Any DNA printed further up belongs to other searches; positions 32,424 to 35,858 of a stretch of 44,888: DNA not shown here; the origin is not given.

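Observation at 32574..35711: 1045-aa single-chain SudA/GltD-like and SudB/PyrK-like oxidoreductase with an unrecognisable 230-aa N-terminal domain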

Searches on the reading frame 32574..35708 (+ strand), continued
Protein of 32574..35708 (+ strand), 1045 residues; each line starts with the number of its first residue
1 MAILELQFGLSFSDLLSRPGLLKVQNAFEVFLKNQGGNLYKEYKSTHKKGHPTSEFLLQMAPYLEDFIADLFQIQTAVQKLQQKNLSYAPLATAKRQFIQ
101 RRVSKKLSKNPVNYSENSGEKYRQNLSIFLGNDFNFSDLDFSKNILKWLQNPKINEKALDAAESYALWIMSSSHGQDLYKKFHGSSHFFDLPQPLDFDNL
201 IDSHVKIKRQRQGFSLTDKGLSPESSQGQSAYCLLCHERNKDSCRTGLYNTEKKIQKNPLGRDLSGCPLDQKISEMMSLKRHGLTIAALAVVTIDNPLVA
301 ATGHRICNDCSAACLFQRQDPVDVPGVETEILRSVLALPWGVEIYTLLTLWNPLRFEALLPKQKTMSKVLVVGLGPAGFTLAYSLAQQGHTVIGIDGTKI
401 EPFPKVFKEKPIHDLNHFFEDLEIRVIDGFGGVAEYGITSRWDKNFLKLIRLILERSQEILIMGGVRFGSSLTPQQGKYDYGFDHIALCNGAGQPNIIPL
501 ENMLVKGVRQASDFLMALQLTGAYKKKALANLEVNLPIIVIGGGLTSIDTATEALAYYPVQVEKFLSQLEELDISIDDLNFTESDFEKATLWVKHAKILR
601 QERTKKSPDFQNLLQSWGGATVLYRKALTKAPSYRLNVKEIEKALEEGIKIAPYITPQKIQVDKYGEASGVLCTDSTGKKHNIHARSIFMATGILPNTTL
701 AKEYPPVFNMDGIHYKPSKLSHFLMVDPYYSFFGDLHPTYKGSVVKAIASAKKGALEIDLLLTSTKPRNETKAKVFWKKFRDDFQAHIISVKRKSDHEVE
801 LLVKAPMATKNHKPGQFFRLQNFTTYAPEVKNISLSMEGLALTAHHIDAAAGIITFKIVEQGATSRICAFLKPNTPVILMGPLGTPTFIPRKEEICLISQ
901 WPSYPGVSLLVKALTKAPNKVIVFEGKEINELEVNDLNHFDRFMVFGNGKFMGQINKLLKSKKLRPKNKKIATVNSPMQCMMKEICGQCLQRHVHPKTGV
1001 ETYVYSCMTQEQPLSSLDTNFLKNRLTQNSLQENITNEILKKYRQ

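Call 57: find_related_loci(query=A1, collection=metagenome_contigs, flank=8000)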
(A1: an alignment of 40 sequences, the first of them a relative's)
Query A1 (1045 aa) in metagenome_contigs; peptide patterns used: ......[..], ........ (x = any residue, [..] = any of these).
600 stretches matched a pattern (row limit reached: there are more); 588 encode a relative of the query (tblastn E <= 1e-3); the best 80 are kept; 80 distinct loci.
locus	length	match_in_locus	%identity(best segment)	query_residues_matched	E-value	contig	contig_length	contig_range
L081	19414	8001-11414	41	1-1036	0e+0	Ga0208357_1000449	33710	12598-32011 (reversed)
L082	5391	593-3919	40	3-1037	0e+0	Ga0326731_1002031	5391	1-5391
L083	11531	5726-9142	41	1-1037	0e+0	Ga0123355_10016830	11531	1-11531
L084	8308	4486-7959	39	4-1042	0e+0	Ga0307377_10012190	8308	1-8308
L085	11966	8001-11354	42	4-1036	0e+0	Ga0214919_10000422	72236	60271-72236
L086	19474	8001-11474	40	1-1040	0e+0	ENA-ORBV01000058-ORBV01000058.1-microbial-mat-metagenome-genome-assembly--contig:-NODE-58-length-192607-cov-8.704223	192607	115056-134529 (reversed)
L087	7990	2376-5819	40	1-1045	0e+0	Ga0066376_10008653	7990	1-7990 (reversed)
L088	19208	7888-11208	40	3-1036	0e+0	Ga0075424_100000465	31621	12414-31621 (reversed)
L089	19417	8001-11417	41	4-1042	0e+0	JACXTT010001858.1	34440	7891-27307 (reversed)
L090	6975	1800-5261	40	1-1042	0e+0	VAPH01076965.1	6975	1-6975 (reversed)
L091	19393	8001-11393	41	4-1036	0e+0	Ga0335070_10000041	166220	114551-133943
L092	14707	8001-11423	41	1-1035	0e+0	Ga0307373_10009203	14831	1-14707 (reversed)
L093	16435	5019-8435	40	4-1037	0e+0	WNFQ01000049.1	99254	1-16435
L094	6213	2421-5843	41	4-1037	0e+0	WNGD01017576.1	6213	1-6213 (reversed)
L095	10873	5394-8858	40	3-1036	0e+0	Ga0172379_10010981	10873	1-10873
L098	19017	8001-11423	40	4-1037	0e+0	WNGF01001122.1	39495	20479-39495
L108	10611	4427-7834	41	4-1037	0e+0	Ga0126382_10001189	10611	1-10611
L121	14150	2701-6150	39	1-1037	0e+0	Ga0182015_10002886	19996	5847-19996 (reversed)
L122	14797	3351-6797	39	1-1037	0e+0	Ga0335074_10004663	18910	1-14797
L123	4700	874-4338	39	3-1045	0e+0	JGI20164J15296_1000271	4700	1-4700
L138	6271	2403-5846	40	1-1036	0e+0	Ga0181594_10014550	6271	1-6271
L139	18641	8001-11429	39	1-1037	0e+0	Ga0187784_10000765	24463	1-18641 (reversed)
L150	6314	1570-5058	39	3-1045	0e+0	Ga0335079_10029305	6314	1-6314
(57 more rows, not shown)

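Call 63: search_protein_families(library=ncbifam, proteins=[L053:808-1128:+, L051:3311-3649:+, L075:3193-3630:+], max_evalue=0.001)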
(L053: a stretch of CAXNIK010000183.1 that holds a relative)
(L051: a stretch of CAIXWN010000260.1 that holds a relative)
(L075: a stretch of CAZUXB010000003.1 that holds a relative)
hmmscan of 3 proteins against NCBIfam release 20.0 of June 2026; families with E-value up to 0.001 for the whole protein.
L053:808-1128:+ (107 aa): 42 families (the best 25 are shown)
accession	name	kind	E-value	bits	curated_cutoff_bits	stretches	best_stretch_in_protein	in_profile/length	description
NF045490.1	FdxA_Protbact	equivalog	1.1e-49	167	135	1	1-103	1-103/104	ferredoxin FdxA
NF045480.1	FdxA_Actino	equivalog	8.9e-25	87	125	1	1-77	1-77/107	ferredoxin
NF058577.1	FdxA_fam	equivalog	1.2e-13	51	65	1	1-54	1-52/52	4Fe-4S ferredoxin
NF045874.1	Vhu_polyferre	exception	6.9e-11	41.5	600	1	4-69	125-188/381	F420-non-reducing hydrogenase associated-polyferredoxin VhuB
TIGR04105.1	FeFe_hydrog_B1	subfamily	7.5e-09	34.8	450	1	3-56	107-160/462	monomeric [FeFe] hydrogenase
TIGR01944.1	rnfB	subfamily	7.7e-09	35.4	68.7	1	3-66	109-171/190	RnfABCDGE type electron transport complex subunit B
NF040864.1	HgcB_ferredoxin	equivalog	1.4e-08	34.4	99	1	5-61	12-67/93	mercury methylation ferredoxin HgcB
NF038355.1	FDH3_beta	equivalog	6.3e-08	32.9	240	1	6-55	51-101/180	formate dehydrogenase FDH3 subunit beta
NF041715.1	arsenate_red_ArrB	equivalog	1.4e-07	31.3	450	1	7-67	55-116/233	arsenate respiratory reductase iron-sulfur subunit ArrB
NF045797.1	DsrO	equivalog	3.1e-07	30.1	200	1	7-68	101-163/235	sulfate reduction electron transfer complex DsrMKJOP subunit DsrO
NF038196.1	ferrodoxin_EFR1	subfamily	3.2e-07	30.6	75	1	4-64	181-238/242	EFR1 family ferrodoxin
NF011569.0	PRK14993.1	equivalog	4.4e-07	29.6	416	1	7-62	98-154/244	tetrathionate reductase subunit TtrB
NF007382.0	PRK09898.1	equivalog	2e-06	27.5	213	1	5-60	119-176/208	ferredoxin-like protein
TIGR02700.1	flavo_MJ0208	hypoth_equivalog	2.5e-06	26.9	251.35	1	5-86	146-225/234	dihydromethanopterin reductase (acceptor)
NF006446.0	PRK08764.1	equivalog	4.6e-06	26.6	220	1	3-58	82-136/139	Rnf electron transport complex subunit RnfB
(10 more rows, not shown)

L051:3311-3649:+ (113 aa): 29 families (the best 25 are shown)
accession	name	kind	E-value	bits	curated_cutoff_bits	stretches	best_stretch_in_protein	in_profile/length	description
NF045490.1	FdxA_Protbact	equivalog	5.8e-49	164.7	135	1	1-103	1-104/104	ferredoxin FdxA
NF045480.1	FdxA_Actino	equivalog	5.8e-23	81.2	125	1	1-75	1-76/107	ferredoxin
NF058577.1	FdxA_fam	equivalog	2.6e-14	53.2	65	1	1-54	1-52/52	4Fe-4S ferredoxin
TIGR04105.1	FeFe_hydrog_B1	subfamily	9.2e-10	37.8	450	1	2-56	106-160/462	monomeric [FeFe] hydrogenase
TIGR01944.1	rnfB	subfamily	1.8e-08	34.2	68.7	1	2-67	108-172/190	RnfABCDGE type electron transport complex subunit B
NF040864.1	HgcB_ferredoxin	equivalog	2.1e-08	33.9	99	1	6-56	13-62/93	mercury methylation ferredoxin HgcB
NF038355.1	FDH3_beta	equivalog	3.3e-08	33.8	240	1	6-55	51-101/180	formate dehydrogenase FDH3 subunit beta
NF041715.1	arsenate_red_ArrB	equivalog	3.4e-08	33.3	450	1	3-67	52-115/233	arsenate respiratory reductase iron-sulfur subunit ArrB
NF045874.1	Vhu_polyferre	exception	2.4e-07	29.8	600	1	6-60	195-248/381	F420-non-reducing hydrogenase associated-polyferredoxin VhuB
NF033683.1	di_4Fe-4S_YfhL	equivalog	7.9e-07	29.3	86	1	38-59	7-28/80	YfhL family 4Fe-4S dicluster ferredoxin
TIGR02951.1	DMSO_dmsB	equivalog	1.3e-06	28.5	214.1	1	2-60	57-117/161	DMSO/selenate family reductase complex B subunit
TIGR01971.1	NuoI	subfamily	1.7e-06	27.6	113.05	1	30-68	32-72/121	NADH-quinone oxidoreductase, chain I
TIGR02700.1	flavo_MJ0208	hypoth_equivalog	2.4e-06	27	251.35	1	5-59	146-198/234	dihydromethanopterin reductase (acceptor)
NF007382.0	PRK09898.1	equivalog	4.5e-06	26.3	213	1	5-63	119-179/208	ferredoxin-like protein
NF045763.1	PhenlGlyoxDHPadF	equivalog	6e-06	26.4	150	1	6-55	30-77/78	NADH-dependent phenylglyoxylate dehydrogenase subunit delta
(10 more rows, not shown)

L075:3193-3630:+ (146 aa): 0 families

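Call 66: find_encoding_contigs(protein=P0005, flank=7000, max_places=2)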
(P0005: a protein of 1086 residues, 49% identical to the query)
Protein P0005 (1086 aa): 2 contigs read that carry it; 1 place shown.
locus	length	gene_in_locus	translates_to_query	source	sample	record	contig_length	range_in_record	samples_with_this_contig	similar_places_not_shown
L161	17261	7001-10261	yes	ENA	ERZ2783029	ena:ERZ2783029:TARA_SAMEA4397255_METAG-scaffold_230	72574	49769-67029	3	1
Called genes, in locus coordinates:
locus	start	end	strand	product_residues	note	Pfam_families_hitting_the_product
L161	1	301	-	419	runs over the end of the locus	PF13623:SurA_N_2, PF13624:SurA_N_3, PF09312:SurA_N, PF13145:Rotamase_2 (faint), PF13616:Rotamase_3, PF00639:Rotamase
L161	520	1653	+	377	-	PF03739:LptF_LptG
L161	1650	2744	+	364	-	PF03739:LptF_LptG, PF02687:FtsX (weak)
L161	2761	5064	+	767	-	PF03968:LptD_N (weak), PF04453:LptD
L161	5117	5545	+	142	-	-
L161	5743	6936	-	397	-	PF00162:PGK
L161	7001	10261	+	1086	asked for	PF27156:RP005_N, PF07992:Pyr_redox_2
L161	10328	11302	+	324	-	PF04392:ABC_sub_bind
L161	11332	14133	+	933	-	PF05170:AsmA, PF05359:DUF748, PF13116:YhdP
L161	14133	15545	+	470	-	PF16980:CitMHS_2, PF03600:CitMHS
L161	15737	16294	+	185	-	PF08712:Nfu_N, PF01106:NifU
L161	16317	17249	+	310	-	PF01832:Glucosaminidase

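Call 67: find_encoding_contigs(protein=P0015, flank=7000, max_places=2)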
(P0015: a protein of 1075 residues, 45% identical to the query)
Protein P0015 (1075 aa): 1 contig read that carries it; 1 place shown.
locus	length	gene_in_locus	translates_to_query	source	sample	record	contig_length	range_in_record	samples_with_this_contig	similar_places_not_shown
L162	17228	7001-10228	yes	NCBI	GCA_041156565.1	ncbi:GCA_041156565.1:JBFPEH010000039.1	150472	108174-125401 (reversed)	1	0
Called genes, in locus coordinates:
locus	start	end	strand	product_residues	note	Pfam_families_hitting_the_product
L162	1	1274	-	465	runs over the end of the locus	PF02233:PNTB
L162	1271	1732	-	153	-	PF12769:PNTB_4TM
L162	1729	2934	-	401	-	PF05222:AlaDh_PNT_N, PF02826:2-Hacid_dh_C (faint), PF01262:AlaDh_PNT_C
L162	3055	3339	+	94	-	-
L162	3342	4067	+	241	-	-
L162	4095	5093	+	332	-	PF01636:APH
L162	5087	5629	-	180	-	-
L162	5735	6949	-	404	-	PF00162:PGK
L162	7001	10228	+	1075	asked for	PF27156:RP005_N, PF07992:Pyr_redox_2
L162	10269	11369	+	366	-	PF04392:ABC_sub_bind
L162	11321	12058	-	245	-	PF07722:Peptidase_C26, PF00117:GATase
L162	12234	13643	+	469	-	PF13609:Porin_4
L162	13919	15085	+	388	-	PF05036:SPOR (faint)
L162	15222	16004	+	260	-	-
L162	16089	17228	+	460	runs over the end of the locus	PF05936:T6SS_VasE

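Call 77: find_encoding_contigs(protein=P0114, flank=7000, max_places=2)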
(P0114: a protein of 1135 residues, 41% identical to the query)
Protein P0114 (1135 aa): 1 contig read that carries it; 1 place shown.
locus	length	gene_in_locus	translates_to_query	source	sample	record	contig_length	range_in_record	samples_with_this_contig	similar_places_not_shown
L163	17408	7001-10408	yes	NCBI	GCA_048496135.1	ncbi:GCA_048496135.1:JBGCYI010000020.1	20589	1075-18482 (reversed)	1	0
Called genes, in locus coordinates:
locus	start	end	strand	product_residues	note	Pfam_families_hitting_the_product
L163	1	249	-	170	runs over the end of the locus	PF01613:Flavin_Reduct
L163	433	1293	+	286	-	PF20560:MotA_N, PF01618:MotA_ExbB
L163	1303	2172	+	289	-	PF13677:MotB_plug, PF00691:OmpA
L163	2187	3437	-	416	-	PF00278:Orn_DAP_Arg_deC, PF01168:Ala_racemase_N (weak), PF02784:Orn_Arg_deC_N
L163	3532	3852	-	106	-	PF00106:adh_short, PF13561:adh_short_C2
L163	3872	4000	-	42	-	-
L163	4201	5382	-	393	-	PF00108:Thiolase_N, PF00109:ketoacyl-synt (weak), PF02803:Thiolase_C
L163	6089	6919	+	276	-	PF03330:DPBB_1, PF05036:SPOR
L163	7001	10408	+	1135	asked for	PF27156:RP005_N, PF07992:Pyr_redox_2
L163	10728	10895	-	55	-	-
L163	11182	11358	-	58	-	-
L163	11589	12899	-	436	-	PF03952:Enolase_N, PF00113:Enolase_C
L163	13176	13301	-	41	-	PF00444:Ribosomal_L36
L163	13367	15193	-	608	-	PF13522:GATase_6, PF13537:GATase_7, PF01380:SIS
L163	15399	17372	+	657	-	PF00580:UvrD-helicase, PF13604:AAA_30 (faint), PF01443:Viral_helicase1 (faint), PF13245:AAA_19, PF13361:UvrD_C, PF13538:UvrD_C_2 (weak)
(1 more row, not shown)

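Call 86: search_protein_families(library=pfam, proteins=[L033:5712-7877:+, L043:5064-7295:+, L043:7313-7870:+, L138:3-1778:+, L138:1787-2344:+, L036:6431-7774:+, L051:7277-8014:-, L051:8020-8781:-, L051:8522-10177:-, L033:11791-12243:+], max_evalue=0.00001)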
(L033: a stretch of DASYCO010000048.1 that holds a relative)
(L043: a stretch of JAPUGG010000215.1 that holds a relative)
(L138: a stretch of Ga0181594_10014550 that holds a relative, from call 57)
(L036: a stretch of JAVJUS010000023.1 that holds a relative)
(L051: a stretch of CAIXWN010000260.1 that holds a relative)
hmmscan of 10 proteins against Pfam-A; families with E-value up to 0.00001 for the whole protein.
L033:5712-7877:+ (722 aa): 2 families
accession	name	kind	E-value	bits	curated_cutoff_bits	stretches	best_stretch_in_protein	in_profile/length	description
PF01077.27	NIR_SIR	-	3.2e-50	170.1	27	2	140-293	1-155/158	Nitrite and sulphite reductase 4Fe-4S domain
PF03460.22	NIR_SIR_ferr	-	3.3e-26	91.3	24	2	67-129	3-66/69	Nitrite/Sulfite reductase ferredoxin-like half domain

L043:5064-7295:+ (744 aa): 2 families
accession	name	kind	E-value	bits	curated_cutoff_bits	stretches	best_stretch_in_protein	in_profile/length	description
PF01077.27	NIR_SIR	-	3.4e-51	173.3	27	2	155-306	1-154/158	Nitrite and sulphite reductase 4Fe-4S domain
PF03460.22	NIR_SIR_ferr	-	4.4e-26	90.9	24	2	82-146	3-68/69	Nitrite/Sulfite reductase ferredoxin-like half domain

L043:7313-7870:+ (186 aa): 1 family
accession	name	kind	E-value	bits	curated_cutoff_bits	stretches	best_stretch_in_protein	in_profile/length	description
PF13241.12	NAD_binding_7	-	1.8e-18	67.4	22.1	1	4-111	1-104/104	Putative NAD(P)-binding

L138:3-1778:+ (592 aa): 2 families
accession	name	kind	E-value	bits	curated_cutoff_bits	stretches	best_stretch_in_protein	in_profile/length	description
PF01077.27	NIR_SIR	-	5.8e-51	172.5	27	2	15-167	1-155/158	Nitrite and sulphite reductase 4Fe-4S domain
PF03460.22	NIR_SIR_ferr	-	8.1e-10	38.7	24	1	203-264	5-68/69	Nitrite/Sulfite reductase ferredoxin-like half domain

L138:1787-2344:+ (186 aa): 1 family
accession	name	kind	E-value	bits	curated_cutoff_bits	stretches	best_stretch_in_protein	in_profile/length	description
PF13241.12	NAD_binding_7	-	2.8e-18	66.8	22.1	1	8-111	5-104/104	Putative NAD(P)-binding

L036:6431-7774:+ (448 aa): 1 family
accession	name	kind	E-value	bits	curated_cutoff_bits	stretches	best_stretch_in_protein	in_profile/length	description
PF01507.26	PAPS_reduct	-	1.3e-38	133.2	22.5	1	251-421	2-175/175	Phosphoadenosine phosphosulfate reductase domain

L051:7277-8014:- (245 aa): 1 family
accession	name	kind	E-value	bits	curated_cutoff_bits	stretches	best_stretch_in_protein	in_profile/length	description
PF01507.26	PAPS_reduct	-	1.6e-41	142.7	22.5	1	39-206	2-174/175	Phosphoadenosine phosphosulfate reductase domain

L051:8020-8781:- (253 aa): 1 family
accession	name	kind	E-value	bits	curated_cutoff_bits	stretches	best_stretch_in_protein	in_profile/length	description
PF06073.17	DUF934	-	5.6e-35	119.8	25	1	136-242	1-107/107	Bacterial protein of unknown function (DUF934)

L051:8522-10177:- (551 aa): 2 families
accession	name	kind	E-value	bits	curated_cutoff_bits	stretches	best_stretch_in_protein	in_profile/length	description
PF01077.27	NIR_SIR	-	2.6e-61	206.1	27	2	118-271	1-155/158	Nitrite and sulphite reductase 4Fe-4S domain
PF03460.22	NIR_SIR_ferr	-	5.6e-35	119.3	24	2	51-108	10-67/69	Nitrite/Sulfite reductase ferredoxin-like half domain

L033:11791-12243:+ (151 aa): 0 families
